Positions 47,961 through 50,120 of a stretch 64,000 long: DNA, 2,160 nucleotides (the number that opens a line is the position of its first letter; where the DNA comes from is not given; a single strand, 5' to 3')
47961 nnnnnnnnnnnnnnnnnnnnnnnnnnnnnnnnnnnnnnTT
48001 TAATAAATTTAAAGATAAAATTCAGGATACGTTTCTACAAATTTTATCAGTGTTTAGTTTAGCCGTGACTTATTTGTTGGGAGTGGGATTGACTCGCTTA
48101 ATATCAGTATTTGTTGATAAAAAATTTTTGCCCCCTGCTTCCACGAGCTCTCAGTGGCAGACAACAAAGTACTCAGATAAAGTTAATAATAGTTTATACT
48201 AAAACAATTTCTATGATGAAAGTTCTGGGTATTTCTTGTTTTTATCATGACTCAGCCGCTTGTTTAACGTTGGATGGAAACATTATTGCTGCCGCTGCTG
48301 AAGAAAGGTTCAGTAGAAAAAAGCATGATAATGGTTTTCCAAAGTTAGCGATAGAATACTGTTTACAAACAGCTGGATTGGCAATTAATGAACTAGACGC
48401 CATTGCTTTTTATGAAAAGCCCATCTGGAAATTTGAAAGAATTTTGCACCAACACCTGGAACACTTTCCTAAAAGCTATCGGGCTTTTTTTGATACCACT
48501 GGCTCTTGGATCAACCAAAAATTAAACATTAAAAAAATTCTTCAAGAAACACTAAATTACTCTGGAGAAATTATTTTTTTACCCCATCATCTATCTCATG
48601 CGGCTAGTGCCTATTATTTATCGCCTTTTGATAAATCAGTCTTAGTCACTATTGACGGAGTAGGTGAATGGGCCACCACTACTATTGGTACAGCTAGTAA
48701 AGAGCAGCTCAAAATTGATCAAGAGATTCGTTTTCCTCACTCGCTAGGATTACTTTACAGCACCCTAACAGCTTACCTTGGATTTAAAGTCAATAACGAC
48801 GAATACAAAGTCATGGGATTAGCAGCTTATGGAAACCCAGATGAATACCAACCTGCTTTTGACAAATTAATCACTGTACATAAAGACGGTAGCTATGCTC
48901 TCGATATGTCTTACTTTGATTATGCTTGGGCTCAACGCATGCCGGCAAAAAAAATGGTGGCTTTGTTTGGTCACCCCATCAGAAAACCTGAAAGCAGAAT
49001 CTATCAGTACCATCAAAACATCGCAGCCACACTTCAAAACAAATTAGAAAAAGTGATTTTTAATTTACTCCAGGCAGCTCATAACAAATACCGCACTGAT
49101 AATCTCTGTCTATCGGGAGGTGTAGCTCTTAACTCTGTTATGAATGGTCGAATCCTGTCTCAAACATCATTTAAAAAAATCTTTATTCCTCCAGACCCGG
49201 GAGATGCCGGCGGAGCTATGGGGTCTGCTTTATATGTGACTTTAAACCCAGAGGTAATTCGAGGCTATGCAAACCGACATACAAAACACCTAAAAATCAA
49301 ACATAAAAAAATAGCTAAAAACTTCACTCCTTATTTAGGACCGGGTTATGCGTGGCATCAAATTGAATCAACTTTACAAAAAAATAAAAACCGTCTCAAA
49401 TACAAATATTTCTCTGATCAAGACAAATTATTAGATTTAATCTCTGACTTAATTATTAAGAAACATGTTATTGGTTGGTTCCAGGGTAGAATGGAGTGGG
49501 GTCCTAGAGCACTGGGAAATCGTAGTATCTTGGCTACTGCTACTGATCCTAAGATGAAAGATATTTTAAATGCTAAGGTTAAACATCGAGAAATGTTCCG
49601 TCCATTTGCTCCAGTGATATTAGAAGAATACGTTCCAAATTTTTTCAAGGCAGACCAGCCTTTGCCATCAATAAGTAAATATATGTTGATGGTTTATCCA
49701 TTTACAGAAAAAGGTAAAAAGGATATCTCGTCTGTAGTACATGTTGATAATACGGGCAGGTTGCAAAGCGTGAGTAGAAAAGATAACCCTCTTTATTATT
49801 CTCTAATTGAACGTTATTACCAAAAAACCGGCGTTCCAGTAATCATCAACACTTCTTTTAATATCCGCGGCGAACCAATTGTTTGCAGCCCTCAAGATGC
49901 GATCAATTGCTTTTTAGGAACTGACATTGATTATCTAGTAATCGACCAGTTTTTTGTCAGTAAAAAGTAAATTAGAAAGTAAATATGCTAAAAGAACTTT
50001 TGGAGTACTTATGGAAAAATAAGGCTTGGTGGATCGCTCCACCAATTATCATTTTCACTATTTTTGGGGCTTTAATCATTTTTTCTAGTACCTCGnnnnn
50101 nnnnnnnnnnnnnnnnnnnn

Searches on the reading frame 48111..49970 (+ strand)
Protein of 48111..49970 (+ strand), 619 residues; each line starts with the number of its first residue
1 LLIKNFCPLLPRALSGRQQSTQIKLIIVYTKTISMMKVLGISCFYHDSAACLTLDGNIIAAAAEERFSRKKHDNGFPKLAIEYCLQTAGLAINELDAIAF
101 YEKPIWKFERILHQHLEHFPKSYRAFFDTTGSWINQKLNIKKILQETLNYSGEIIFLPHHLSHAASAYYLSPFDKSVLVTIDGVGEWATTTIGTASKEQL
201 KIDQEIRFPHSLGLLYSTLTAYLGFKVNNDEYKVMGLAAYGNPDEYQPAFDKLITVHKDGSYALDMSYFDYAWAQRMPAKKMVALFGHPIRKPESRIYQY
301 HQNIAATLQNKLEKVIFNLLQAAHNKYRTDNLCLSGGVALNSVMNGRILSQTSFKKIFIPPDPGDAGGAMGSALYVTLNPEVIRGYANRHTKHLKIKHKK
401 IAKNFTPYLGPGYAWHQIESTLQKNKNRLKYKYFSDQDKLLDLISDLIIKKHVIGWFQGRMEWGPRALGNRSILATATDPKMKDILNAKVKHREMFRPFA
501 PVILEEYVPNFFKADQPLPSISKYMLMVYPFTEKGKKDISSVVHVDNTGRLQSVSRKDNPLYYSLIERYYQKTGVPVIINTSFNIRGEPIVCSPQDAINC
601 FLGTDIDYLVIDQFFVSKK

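Call 63: search_protein_families(library=pfam, proteins=[window:48111-49970:+], max_evalue=0.001)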
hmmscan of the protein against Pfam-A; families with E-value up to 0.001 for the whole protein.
window:48111-49970:+ (619 aa): 4 families
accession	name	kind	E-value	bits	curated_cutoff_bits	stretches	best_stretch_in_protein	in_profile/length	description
PF02543.21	Carbam_trans_N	-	9.7e-87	292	24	1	37-374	1-346/346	Carbamoyltransferase N-terminus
PF16861.10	Carbam_trans_C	-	3.7e-70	235.3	27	1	446-618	2-170/170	Carbamoyltransferase C-terminus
PF00814.31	TsaD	-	1e-05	25.8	24.8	0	293-361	190-251/264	tRNA N6-adenosine threonylcarbamoyltransferase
PF22521.2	HypF_C_2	-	0.00011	22.5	27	1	300-353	165-218/241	Carbamoyltransferase, Kae1-like Domain, second subdomain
